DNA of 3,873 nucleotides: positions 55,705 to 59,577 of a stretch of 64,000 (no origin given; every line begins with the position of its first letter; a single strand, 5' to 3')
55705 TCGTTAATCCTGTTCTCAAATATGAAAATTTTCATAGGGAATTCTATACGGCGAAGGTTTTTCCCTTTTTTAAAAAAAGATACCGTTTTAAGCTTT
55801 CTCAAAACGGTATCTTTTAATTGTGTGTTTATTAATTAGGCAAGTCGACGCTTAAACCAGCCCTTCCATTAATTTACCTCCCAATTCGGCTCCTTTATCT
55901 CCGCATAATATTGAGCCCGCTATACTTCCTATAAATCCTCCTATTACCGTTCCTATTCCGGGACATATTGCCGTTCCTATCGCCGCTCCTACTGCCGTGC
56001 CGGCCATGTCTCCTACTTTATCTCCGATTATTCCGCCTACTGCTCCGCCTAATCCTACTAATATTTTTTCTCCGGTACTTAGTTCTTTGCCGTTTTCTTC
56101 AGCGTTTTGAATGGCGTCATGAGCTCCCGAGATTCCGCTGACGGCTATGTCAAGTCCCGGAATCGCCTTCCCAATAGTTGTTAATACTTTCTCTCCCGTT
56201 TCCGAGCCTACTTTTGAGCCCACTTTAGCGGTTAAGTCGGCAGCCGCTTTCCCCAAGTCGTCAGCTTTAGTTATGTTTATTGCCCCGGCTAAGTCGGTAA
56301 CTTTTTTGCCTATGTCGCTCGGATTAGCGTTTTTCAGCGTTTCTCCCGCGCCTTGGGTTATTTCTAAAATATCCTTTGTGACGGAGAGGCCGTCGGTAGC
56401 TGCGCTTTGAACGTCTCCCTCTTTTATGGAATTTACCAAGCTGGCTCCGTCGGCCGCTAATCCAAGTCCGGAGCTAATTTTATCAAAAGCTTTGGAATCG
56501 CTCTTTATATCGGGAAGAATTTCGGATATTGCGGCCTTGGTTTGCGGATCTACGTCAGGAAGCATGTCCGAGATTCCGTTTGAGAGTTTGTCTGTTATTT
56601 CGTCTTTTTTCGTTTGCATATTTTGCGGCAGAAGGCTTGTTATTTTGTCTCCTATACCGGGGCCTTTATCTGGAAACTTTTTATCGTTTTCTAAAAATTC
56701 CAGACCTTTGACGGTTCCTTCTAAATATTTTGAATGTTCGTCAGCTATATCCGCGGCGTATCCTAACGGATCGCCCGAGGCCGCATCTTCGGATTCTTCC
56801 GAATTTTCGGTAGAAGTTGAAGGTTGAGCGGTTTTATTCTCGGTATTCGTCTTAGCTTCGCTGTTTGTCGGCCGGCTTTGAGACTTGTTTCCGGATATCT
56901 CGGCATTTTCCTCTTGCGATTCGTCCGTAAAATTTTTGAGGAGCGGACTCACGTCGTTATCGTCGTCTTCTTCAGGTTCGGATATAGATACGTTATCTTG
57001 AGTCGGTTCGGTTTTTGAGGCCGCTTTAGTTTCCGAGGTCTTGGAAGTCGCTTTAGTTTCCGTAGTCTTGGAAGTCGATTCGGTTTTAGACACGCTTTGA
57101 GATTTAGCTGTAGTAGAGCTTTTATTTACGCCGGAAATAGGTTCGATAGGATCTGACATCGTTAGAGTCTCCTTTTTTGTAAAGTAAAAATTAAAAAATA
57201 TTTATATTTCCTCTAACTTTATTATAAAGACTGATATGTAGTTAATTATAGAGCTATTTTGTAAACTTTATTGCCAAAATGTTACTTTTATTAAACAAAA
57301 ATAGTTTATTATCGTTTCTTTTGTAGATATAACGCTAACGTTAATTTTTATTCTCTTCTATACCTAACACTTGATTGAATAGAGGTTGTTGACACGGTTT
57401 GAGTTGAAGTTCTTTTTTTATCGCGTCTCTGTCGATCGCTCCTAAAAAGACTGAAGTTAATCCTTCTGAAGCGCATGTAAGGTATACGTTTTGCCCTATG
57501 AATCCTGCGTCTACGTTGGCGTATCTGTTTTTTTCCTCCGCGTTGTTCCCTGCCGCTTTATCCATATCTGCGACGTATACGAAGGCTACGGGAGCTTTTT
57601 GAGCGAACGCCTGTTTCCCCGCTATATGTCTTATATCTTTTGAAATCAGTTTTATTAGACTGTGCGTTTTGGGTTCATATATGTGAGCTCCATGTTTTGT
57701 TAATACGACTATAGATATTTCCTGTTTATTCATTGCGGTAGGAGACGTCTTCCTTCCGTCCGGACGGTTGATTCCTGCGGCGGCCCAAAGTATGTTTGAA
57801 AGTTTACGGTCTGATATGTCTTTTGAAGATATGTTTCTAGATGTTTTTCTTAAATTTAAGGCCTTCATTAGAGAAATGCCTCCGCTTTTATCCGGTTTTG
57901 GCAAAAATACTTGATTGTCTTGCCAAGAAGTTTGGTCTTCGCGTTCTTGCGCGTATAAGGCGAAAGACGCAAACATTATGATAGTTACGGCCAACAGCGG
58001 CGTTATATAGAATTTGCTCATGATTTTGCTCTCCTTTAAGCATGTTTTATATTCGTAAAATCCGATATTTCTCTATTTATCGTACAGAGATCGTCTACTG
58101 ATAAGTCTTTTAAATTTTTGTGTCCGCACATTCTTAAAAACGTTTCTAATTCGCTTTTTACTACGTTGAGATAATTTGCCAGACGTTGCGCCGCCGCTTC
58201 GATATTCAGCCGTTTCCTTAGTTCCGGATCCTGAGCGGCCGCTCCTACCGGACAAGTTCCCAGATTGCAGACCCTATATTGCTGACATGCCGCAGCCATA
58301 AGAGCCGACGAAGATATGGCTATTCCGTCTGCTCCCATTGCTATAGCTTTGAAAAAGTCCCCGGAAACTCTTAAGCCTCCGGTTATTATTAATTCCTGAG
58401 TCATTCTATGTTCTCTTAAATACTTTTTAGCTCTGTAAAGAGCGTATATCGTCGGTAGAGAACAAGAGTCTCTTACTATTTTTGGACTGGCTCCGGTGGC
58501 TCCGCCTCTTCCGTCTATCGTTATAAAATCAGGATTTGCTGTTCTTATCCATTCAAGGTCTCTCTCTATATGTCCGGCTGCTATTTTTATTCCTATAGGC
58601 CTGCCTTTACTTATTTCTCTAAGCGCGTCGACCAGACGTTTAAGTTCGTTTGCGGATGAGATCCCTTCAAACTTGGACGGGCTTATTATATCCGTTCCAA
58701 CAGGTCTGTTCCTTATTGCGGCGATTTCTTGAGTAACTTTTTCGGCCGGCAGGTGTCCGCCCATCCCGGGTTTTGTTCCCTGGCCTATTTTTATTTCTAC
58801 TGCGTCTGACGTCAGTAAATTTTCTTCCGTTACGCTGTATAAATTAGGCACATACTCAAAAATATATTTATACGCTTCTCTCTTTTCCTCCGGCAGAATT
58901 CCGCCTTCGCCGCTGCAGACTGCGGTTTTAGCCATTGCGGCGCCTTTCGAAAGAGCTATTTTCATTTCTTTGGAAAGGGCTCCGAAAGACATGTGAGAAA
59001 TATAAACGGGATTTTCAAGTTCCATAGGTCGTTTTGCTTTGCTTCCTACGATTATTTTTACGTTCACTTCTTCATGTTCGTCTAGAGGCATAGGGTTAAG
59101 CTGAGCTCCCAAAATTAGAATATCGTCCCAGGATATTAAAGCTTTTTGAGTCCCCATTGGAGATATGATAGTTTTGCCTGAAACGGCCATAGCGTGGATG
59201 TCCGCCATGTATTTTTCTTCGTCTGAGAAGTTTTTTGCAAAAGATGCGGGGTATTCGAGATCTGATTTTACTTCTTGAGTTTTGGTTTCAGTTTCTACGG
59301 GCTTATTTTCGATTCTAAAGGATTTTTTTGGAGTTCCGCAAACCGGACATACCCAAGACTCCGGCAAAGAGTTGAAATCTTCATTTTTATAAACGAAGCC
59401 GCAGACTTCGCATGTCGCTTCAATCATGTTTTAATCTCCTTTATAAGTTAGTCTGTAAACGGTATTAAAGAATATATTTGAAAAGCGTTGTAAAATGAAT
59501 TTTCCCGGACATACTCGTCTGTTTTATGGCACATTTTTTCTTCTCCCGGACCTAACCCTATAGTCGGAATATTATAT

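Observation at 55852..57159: Third glycine-zipper protein with a Ser/Thr/Lys-rich N-terminal repeat region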

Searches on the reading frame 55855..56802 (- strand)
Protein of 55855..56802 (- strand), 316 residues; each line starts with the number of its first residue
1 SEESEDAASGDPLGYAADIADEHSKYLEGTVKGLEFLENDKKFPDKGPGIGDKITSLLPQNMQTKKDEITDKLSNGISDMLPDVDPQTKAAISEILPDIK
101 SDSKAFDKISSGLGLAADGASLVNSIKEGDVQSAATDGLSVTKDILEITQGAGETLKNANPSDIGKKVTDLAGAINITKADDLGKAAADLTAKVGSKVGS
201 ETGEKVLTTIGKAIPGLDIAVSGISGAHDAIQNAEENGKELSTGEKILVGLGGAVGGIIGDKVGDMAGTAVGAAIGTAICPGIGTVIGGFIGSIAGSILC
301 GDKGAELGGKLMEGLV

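Call 20: search_protein_representatives(protein=window:55855-56802:-)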
Query: 316 residues. Proteins with E-value up to 0.001 (for the whole library): 140; up to 1e-10: 3; up to 1e-30: 1. The best 140 are listed.
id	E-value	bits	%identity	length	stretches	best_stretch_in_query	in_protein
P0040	7.5e-107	373.9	98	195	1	122-316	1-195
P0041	1.9e-17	80.4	46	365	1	83-308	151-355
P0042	3.9e-17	79.3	38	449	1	96-309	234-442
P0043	1.3e-10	57.9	42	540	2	191-311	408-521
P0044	1.6e-09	54.3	41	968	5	253-304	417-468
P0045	2.8e-09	53.5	60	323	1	245-311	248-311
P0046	2.1e-08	50.7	36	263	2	180-309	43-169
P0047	3.0e-08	50.2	31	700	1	55-302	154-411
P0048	1.6e-07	47.7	47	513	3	229-286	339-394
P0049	1.9e-07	47.5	40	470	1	199-315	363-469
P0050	1.9e-07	47.5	35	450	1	173-306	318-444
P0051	6.6e-07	45.7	43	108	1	205-307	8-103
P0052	6.6e-07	45.7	46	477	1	204-307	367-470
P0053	6.9e-07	45.7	39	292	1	173-309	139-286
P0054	8.3e-07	45.4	34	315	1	156-313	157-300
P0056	1.7e-06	44.4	40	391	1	197-302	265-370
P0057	1.7e-06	44.4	54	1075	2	255-311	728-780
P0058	1.8e-06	44.3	47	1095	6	263-301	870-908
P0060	2.0e-06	44.1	36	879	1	145-306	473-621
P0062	2.6e-06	43.8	41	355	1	174-308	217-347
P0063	2.6e-06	43.8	53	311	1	242-315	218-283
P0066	6.7e-06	42.4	36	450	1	209-314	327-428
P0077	1.9e-05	41.0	51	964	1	235-310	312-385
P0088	4.0e-05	39.9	40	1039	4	261-297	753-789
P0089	4.0e-05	39.9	40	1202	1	180-313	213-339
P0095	6.2e-05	39.2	61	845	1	246-309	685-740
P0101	8.8e-05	38.7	48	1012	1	240-314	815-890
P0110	1.2e-04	38.3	40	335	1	203-310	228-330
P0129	2.6e-04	37.2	41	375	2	211-298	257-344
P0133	2.9e-04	37.1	56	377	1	255-307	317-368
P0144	3.8e-04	36.7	45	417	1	234-303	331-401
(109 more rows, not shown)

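Call 29: search_protein_families(library=pfam, proteins=[P0044, P0057, P0058, P0060, P0077, P0088, P0089, P0095, P0101, P0047], max_evalue=0.001)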
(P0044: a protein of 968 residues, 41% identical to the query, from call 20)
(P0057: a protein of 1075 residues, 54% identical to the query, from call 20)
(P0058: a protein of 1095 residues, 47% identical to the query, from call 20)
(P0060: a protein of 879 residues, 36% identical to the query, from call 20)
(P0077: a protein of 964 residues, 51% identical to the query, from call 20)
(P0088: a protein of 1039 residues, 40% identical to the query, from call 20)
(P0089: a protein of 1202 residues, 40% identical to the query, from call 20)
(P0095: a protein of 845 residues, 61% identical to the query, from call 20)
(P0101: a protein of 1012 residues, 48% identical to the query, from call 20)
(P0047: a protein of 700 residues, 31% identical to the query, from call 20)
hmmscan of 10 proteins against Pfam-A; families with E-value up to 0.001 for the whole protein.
P0044 (968 aa): 2 families
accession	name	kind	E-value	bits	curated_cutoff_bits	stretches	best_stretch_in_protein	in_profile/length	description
PF13488.11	Gly-zipper_Omp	-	9.4e-12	45.1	25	0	428-463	2-38/46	Glycine zipper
PF13441.11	Gly-zipper_YMGG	-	2.2e-07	30.9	28.9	0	425-463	3-42/45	YMGG-like Gly-zipper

P0057 (1075 aa): 1 family
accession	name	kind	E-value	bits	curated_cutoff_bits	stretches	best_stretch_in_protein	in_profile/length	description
PF10145.14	PhageMin_Tail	-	1.9e-14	54.4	33.2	1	228-420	12-200/201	Phage-related minor tail protein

P0058 (1095 aa): 6 families
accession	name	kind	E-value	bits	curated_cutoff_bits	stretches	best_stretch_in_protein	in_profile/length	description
PF13441.11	Gly-zipper_YMGG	-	5.4e-25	87.3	28.9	3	814-855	6-44/45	YMGG-like Gly-zipper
PF13488.11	Gly-zipper_Omp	-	9.2e-22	77.1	25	4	711-749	1-40/46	Glycine zipper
PF20155.4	TMP_3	-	8.5e-17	61.9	41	1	101-269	9-182/192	Tape measure protein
PF05433.20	Rick_17kDa_Anti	-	6.6e-13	48.8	24.2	0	606-646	1-42/43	Glycine zipper 2TM domain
PF06897.17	DUF1269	-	7.7e-07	29.8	26.9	0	716-765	4-55/100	Protein of unknown function (DUF1269)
PF13436.11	Gly-zipper_OmpA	-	0.00036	20.7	27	0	815-854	8-44/44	Glycine-zipper domain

P0060 (879 aa): 0 families

P0077 (964 aa): 1 family
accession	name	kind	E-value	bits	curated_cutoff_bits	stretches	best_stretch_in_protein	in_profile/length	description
PF01464.25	SLT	-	9.2e-09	35.3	21.3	1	664-736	14-83/117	Transglycosylase SLT domain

P0088 (1039 aa): 0 families

P0089 (1202 aa): 1 family
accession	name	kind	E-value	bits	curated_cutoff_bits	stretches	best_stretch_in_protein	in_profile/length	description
PF08291.16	Peptidase_M15_3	-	0.00045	20.8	23.2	0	670-703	45-78/108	Peptidase M15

P0095 (845 aa): 2 families
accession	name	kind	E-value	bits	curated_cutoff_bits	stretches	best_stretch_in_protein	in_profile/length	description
PF10145.14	PhageMin_Tail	-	2e-06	28.3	33.2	1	273-464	3-188/201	Phage-related minor tail protein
PF13488.11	Gly-zipper_Omp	-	6.6e-05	23.2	25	1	694-735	1-43/46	Glycine zipper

P0101 (1012 aa): 2 families
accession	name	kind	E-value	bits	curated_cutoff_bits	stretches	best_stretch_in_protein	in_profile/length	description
PF10145.14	PhageMin_Tail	-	5.2e-30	105.3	33.2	1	286-493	1-201/201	Phage-related minor tail protein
PF13488.11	Gly-zipper_Omp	-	2.3e-06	27.8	25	1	839-881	1-44/46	Glycine zipper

P0047 (700 aa): 0 families

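Call 34: find_encoding_contigs(protein=P0042, flank=10000, max_places=3)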
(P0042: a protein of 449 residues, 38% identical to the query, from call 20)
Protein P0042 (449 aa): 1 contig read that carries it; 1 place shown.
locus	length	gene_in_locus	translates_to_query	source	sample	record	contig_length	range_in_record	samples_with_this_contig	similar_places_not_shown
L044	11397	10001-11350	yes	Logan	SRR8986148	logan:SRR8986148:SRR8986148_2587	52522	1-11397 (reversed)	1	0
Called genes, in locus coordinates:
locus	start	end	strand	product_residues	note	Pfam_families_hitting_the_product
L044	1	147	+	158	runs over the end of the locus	PF00583:Acetyltransf_1, PF13673:Acetyltransf_10, PF13508:Acetyltransf_7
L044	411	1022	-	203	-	-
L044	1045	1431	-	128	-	PF00903:Glyoxalase, PF13669:Glyoxalase_4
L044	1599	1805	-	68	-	-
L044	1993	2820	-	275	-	PF00248:Aldo_ket_red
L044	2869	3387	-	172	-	PF14512:TM1586_NiRdase (faint), PF00881:Nitroreductase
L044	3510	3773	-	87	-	PF02583:Trns_repr_metal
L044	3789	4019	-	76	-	PF00403:HMA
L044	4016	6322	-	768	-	PF00403:HMA, PF00122:E1-E2_ATPase, PF00702:Hydrolase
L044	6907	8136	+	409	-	PF13527:Acetyltransf_9, PF00583:Acetyltransf_1 (faint), PF17668:Acetyltransf_17, PF13530:SCP2_2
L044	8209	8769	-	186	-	PF03352:Adenine_glyco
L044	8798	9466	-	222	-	PF08713:DNA_alkylation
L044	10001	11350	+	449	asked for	-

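Call 35: find_encoding_contigs(protein=P0041, flank=10000, max_places=3)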
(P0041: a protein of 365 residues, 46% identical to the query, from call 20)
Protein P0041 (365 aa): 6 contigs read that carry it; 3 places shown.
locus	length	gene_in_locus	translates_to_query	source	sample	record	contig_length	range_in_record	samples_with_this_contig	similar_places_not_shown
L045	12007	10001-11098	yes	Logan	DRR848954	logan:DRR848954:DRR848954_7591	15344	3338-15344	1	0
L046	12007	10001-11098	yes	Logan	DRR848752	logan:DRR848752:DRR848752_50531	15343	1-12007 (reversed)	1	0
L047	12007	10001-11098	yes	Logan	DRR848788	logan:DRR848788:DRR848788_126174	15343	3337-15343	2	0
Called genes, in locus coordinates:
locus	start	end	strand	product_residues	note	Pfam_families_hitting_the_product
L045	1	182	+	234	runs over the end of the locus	PF00072:Response_reg, PF00486:Trans_reg_C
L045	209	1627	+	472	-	PF00672:HAMP, PF00512:HisKA, PF02518:HATPase_c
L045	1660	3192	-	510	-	PF00149:Metallophos, PF02872:5_nucleotid_C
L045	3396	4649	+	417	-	PF02812:ELFV_dehydrog_N, PF00208:ELFV_dehydrog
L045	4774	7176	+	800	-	-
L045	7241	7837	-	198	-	-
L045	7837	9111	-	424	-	PF01546:Peptidase_M20, PF07687:M20_dimer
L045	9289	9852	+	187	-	-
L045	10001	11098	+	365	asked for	-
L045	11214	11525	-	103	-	PF16697:Yop-YscD_cpl, PF00498:FHA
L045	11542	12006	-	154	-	?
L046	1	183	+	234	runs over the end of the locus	PF00072:Response_reg, PF00486:Trans_reg_C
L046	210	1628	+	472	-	PF00672:HAMP, PF00512:HisKA, PF02518:HATPase_c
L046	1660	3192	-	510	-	PF00149:Metallophos, PF02872:5_nucleotid_C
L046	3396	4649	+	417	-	PF02812:ELFV_dehydrog_N, PF00208:ELFV_dehydrog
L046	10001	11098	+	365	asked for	-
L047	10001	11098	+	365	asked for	-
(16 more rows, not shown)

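Call 39: find_encoding_contigs(protein=P0043, flank=10000, max_places=3)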
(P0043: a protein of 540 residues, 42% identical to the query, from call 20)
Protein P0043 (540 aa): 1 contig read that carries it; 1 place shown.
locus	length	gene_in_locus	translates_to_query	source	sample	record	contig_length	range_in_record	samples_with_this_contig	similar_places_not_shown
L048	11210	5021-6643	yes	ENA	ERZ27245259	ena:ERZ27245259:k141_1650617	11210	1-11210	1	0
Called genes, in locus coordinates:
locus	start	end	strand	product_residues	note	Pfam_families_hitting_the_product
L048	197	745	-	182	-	PF21006:NHase_beta_N (weak)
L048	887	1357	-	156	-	-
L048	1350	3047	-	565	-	PF00353:HemolysinCabind (weak), PF14891:Peptidase_M91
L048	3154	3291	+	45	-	-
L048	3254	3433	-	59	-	-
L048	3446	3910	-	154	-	PF21814:DUF6883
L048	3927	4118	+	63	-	-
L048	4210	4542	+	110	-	PF01588:tRNA_bind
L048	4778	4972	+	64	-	-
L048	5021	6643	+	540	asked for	-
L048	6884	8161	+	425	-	PF00557:Peptidase_M24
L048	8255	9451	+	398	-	-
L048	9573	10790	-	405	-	-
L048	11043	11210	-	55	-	?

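Call 65: search_protein_families(library=padloc, proteins=[P0041, P0042, P0043], max_evalue=0.1)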
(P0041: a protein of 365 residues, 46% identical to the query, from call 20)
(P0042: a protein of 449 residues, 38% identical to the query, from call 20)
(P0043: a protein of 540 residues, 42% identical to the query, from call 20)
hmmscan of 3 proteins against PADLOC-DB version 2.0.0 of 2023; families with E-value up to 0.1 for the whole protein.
P0041 (365 aa): 0 families

P0042 (449 aa): 0 families

P0043 (540 aa): 0 families

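Call 66: search_protein_families(library=phrogs, proteins=[P0041, P0042, P0043], max_evalue=0.01)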
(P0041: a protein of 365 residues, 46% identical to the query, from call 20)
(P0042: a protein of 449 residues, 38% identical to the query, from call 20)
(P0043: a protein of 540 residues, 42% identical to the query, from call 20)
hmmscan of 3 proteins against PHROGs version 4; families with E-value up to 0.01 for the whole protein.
P0041 (365 aa): 2 families
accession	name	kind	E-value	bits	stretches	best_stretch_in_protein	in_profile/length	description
phrog_14486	-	unknown function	0.001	19.4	1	303-352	353-405/489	-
phrog_167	-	tail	0.0061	15.3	0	29-352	381-723/1555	tail length tape measure protein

P0042 (449 aa): 0 families

P0043 (540 aa): 1 family
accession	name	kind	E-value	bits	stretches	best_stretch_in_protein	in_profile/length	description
phrog_16692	-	unknown function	0.0015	18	1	443-529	690-771/1107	-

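Call 86: search_protein_families(library=pfam, proteins=[P0056, P0062, P0063, P0066, P0129, P0144, P0110, P0133, P0045], max_evalue=0.01)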
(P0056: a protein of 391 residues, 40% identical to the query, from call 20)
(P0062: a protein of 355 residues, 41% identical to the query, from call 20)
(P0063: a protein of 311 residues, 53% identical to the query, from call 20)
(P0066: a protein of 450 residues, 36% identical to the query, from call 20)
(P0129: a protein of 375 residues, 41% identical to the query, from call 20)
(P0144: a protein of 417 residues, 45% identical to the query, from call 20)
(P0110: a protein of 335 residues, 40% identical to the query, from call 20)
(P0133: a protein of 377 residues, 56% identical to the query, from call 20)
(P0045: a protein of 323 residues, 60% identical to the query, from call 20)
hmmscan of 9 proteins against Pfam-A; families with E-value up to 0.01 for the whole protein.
P0056 (391 aa): 2 families
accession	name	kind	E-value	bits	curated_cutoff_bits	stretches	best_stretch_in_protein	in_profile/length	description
PF13488.11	Gly-zipper_Omp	-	0.00016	22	25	1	335-372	4-42/46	Glycine zipper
PF06013.18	WXG100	-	0.0032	18.2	27.3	0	8-65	7-63/86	Proteins of 100 residues with WXG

P0062 (355 aa): 1 family
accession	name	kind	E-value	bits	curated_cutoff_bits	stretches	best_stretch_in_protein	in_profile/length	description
PF06013.18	WXG100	-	2.6e-10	40.9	27.3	1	7-92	2-85/86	Proteins of 100 residues with WXG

P0063 (311 aa): 0 families

P0066 (450 aa): 2 families
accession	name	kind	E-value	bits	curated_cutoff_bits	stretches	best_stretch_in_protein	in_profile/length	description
PF06013.18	WXG100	-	2.9e-07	31.1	27.3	1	7-89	2-84/86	Proteins of 100 residues with WXG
PF00823.25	PPE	-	6.4e-06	26.7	26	1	9-95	18-105/165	PPE family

P0129 (375 aa): 1 family
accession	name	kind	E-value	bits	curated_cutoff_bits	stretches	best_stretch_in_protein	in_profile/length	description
PF13488.11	Gly-zipper_Omp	-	0.0027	18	25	1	310-347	2-40/46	Glycine zipper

P0144 (417 aa): 0 families

P0110 (335 aa): 0 families

P0133 (377 aa): 2 families
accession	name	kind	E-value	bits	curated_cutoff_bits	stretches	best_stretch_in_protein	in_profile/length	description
PF13488.11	Gly-zipper_Omp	-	2.5e-05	24.6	25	1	326-364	2-41/46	Glycine zipper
PF13441.11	Gly-zipper_YMGG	-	0.00038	20.6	28.9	1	326-363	6-44/45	YMGG-like Gly-zipper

P0045 (323 aa): 0 families

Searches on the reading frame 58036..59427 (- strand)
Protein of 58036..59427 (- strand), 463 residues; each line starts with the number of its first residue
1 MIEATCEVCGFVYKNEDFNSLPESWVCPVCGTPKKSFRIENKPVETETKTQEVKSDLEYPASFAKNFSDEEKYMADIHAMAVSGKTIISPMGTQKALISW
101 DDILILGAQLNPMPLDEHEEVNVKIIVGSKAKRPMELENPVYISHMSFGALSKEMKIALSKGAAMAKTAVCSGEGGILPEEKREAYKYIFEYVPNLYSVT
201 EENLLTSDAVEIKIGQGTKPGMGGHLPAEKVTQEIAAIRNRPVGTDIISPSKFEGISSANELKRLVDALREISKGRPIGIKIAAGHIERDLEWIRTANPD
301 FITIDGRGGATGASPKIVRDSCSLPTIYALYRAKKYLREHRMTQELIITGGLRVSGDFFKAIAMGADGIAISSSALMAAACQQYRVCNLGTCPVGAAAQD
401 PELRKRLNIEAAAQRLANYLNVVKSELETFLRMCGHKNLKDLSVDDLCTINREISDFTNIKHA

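Call 16: find_related_loci(query=window:58036-59427:-, collection=genome_contigs, flank=10000)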
Query window:58036-59427:- (463 aa) in genome_contigs; peptide patterns used: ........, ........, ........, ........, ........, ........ (x = any residue, [..] = any of these).
90 stretches matched a pattern; 33 encode a relative of the query (tblastn E <= 1e-3); 33 distinct loci.
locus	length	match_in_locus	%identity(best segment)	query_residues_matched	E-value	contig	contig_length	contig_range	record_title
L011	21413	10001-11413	65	6-462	0e+0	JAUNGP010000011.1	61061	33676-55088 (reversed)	MAG: Clostridia bacterium isolate S26M_St_7 NODE_327_length_61061_cov_34.840212, whole genome shotgun sequence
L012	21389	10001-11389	62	6-462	0e+0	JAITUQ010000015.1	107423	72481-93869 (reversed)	MAG: Candidatus Methanorudis spinitermitis isolate Spi319_bin4 k119_1619865, whole genome shotgun sequence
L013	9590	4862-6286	62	6-462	0e+0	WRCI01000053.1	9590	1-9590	MAG: Methanobrevibacter sp. isolate Lab288P3bin120 Ga0123353_10022017, whole genome shotgun sequence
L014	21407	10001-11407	61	1-463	0e+0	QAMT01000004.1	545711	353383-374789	MAG: Phascolarctobacterium sp. isolate CIM:MAG 843_2 contig_153675, whole genome shotgun sequence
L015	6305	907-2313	62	1-463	0e+0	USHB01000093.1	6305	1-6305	uncultured Phascolarctobacterium sp. isolate UMGS1712 genome assembly, contig: NODE_2261_length_6305_cov_2.024160, whole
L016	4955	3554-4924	63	6-463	0e+0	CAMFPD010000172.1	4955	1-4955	MAG: uncultured Lachnobacterium sp. isolate SRR15725430_bin.9_metaWRAP_v1.3_MAG genome assembly, contig: ERZ10622448.880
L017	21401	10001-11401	63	6-463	0e+0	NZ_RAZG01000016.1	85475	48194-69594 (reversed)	Roseburia sp. 1XD42-69 Scaffold16_1, whole genome shotgun sequence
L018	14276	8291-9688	62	1-463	0e+0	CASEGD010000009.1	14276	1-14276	uncultured Phascolarctobacterium sp. isolate O65_L3_319319_idba_bin.57 genome assembly, contig: O65_L3_319319_idba_bin.5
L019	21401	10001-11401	62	6-463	0e+0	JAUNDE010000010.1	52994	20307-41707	MAG: Eubacteriales bacterium isolate S22M_St_66 NODE_344_length_52994_cov_10.306693, whole genome shotgun sequence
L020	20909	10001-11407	62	1-463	0e+0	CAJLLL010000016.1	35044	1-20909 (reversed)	MAG TPA_asm: uncultured Phascolarctobacterium sp. isolate ERR321613-bin.62 genome assembly, contig: NODE_856_length_3504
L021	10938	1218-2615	62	1-463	0e+0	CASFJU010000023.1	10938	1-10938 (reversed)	uncultured Phascolarctobacterium sp. isolate O95_L1_312312_idba_bin.46 genome assembly, contig: O95_L1_312312_idba_bin.4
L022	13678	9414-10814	62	6-463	0e+0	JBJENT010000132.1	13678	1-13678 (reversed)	MAG: Lachnospiraceae bacterium isolate SARD02_bin.042 NODE_2915_length_13678_cov_7.219629, whole genome shotgun sequence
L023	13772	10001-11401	61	6-463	0e+0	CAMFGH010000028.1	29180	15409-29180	MAG: uncultured bacterium isolate SRR11489758_bin.113_metaWRAP_v1.3_MAG genome assembly, contig: ERZ11466796.1534, whole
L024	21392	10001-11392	58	6-462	0e+0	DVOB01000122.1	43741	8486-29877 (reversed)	MAG TPA_asm: Candidatus Allocopromorpha excrementipullorum isolate ChiSjej4B22-8349 ChiSjej4B22M5__C179282_L43741_SRR632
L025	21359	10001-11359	60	6-463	1e-180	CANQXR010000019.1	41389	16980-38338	MAG: uncultured Clostridia bacterium isolate Lapin-023__bin39 genome assembly, contig: Lapin-023__NODE_1299_length_41389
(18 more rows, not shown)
